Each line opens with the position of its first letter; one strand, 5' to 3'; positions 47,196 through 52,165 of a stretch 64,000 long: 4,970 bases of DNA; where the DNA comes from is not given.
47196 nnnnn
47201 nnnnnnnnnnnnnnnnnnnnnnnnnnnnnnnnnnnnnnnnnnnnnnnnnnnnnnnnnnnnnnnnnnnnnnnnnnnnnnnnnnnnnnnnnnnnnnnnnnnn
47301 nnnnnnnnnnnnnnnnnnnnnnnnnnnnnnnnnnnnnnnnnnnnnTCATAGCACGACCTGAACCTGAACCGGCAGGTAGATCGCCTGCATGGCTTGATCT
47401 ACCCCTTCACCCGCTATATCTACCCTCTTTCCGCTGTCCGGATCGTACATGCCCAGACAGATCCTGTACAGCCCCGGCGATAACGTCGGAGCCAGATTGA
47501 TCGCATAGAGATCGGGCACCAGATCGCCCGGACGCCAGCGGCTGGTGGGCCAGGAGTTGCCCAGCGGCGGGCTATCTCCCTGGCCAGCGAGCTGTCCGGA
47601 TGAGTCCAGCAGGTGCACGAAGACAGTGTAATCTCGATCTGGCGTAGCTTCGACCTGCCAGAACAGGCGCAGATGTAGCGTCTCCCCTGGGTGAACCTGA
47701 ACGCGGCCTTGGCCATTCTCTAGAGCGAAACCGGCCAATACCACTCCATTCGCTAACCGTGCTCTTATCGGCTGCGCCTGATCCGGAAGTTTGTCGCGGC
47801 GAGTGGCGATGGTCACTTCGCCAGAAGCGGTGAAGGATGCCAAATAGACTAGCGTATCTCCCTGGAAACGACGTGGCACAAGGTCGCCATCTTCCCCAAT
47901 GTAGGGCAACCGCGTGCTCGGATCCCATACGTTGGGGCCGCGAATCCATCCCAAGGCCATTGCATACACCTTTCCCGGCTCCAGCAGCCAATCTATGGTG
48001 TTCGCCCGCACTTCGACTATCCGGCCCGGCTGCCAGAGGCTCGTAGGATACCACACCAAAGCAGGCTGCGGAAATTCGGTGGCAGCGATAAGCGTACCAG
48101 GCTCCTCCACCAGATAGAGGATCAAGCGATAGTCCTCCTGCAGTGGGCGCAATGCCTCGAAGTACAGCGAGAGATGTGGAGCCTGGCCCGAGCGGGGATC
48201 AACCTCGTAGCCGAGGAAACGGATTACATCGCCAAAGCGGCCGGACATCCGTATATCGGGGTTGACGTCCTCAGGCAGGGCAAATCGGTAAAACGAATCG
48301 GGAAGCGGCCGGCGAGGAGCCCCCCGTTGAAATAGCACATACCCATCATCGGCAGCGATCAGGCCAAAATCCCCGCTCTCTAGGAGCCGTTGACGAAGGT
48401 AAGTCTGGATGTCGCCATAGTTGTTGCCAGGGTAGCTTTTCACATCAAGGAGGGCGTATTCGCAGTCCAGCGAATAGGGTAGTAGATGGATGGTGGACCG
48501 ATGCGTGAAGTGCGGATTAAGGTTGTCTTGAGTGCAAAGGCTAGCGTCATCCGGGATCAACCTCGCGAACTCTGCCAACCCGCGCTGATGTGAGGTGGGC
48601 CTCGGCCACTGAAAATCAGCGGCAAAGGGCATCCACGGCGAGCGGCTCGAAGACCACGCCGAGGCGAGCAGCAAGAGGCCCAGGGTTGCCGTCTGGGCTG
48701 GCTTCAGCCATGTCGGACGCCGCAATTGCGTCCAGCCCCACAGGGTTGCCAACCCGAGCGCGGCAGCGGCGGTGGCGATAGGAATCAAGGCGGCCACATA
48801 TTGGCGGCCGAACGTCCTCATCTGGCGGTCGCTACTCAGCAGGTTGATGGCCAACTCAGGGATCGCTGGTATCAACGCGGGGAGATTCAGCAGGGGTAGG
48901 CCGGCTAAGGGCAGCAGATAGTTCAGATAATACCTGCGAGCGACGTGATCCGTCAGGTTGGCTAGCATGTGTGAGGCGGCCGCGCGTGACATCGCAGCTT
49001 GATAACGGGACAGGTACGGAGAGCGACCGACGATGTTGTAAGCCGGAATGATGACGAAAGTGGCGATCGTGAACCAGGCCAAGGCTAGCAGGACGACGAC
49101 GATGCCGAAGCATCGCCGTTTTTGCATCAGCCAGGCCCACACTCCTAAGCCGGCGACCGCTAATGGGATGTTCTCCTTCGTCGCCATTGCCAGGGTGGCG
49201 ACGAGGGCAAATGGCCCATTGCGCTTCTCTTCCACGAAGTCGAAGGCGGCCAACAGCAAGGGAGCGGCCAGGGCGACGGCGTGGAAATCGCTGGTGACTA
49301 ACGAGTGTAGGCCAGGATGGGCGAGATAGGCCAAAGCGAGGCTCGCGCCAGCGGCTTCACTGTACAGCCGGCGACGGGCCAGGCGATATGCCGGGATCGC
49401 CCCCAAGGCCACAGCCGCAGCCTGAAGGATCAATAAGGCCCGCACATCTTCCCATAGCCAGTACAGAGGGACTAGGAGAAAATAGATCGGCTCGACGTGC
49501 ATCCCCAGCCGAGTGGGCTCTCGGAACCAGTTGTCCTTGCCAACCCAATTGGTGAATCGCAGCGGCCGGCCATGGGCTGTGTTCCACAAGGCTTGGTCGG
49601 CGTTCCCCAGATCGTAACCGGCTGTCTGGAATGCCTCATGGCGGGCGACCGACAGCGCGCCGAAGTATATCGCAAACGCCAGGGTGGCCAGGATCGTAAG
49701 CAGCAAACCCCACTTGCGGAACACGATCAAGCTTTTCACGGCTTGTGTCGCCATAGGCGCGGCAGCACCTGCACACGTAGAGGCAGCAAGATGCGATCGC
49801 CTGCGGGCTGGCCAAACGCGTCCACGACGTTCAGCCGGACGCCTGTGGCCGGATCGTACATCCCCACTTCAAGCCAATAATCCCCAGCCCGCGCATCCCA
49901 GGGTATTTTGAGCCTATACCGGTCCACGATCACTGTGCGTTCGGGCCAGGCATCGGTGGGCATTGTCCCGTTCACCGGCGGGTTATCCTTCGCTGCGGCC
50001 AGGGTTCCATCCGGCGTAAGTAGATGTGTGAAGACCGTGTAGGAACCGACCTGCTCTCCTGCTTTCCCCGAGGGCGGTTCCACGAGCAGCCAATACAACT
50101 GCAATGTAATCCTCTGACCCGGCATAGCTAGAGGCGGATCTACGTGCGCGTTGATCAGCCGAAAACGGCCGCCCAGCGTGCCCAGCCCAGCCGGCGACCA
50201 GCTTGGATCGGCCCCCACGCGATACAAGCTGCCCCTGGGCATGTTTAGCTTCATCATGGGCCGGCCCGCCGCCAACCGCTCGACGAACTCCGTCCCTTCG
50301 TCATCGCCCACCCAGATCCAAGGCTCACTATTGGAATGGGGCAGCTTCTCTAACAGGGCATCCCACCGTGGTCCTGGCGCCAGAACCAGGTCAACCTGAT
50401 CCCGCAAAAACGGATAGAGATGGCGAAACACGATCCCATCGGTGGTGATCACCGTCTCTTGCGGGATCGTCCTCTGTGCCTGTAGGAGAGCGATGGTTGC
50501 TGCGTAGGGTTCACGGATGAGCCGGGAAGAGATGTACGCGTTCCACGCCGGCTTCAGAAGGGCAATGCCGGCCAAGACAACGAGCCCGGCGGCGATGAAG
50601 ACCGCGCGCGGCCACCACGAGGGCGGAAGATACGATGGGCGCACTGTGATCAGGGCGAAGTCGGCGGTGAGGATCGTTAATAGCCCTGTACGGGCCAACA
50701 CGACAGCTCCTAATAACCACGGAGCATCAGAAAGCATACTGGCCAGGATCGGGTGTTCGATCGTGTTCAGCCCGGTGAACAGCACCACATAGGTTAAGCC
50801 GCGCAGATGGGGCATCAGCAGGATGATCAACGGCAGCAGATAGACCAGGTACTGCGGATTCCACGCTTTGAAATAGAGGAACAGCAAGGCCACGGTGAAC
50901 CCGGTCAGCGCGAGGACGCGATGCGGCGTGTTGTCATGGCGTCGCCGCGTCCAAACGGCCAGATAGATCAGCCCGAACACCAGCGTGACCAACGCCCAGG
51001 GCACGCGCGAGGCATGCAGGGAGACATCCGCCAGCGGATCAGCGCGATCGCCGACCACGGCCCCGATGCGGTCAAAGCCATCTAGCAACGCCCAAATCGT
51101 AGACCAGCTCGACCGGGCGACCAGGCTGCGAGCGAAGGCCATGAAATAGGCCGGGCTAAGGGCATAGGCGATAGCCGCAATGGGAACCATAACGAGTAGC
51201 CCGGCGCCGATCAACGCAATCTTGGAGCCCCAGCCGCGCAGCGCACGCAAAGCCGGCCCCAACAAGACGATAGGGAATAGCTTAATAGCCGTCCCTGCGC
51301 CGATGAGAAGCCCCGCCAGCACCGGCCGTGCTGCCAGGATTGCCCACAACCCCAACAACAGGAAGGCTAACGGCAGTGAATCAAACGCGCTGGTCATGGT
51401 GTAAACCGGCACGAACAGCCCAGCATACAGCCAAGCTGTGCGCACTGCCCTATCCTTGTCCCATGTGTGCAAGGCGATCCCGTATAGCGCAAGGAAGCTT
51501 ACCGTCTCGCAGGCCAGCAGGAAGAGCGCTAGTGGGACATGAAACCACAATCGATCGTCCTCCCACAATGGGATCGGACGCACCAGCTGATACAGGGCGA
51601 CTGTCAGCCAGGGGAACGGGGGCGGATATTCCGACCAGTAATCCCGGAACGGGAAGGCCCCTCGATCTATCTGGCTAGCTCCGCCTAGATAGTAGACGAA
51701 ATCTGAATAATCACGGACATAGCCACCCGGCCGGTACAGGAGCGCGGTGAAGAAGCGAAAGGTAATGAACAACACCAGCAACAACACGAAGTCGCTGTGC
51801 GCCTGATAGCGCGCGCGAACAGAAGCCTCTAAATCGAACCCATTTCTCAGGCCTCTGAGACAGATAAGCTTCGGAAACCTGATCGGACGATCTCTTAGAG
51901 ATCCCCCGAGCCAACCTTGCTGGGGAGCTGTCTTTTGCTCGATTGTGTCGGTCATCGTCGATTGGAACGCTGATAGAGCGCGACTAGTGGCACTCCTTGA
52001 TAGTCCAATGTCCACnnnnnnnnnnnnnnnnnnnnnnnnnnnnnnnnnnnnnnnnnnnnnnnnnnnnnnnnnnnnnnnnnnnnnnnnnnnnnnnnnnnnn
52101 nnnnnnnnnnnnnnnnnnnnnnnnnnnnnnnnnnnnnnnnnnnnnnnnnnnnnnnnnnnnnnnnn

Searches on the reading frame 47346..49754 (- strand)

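Call 37: search_protein_families(library=pfam, proteins=[window:47346-49754:-], max_evalue=0.00001)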
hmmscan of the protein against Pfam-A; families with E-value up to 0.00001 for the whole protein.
window:47346-49754:- (802 aa): 1 family
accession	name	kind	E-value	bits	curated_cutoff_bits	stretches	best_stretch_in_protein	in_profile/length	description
PF09852.15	DUF2079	-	2.4e-59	202.1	28.2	1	38-474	1-459/459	Predicted membrane protein (DUF2079)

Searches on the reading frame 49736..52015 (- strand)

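Call 37: search_protein_families(library=pfam, proteins=[window:49736-52015:-], max_evalue=0.00001)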
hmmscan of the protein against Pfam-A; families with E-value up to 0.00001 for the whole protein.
window:49736-52015:- (759 aa): 1 family
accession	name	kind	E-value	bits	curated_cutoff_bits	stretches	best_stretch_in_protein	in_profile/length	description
PF09594.16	GT87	-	3.5e-09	37.2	25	1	130-379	3-235/237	Glycosyltransferase family 87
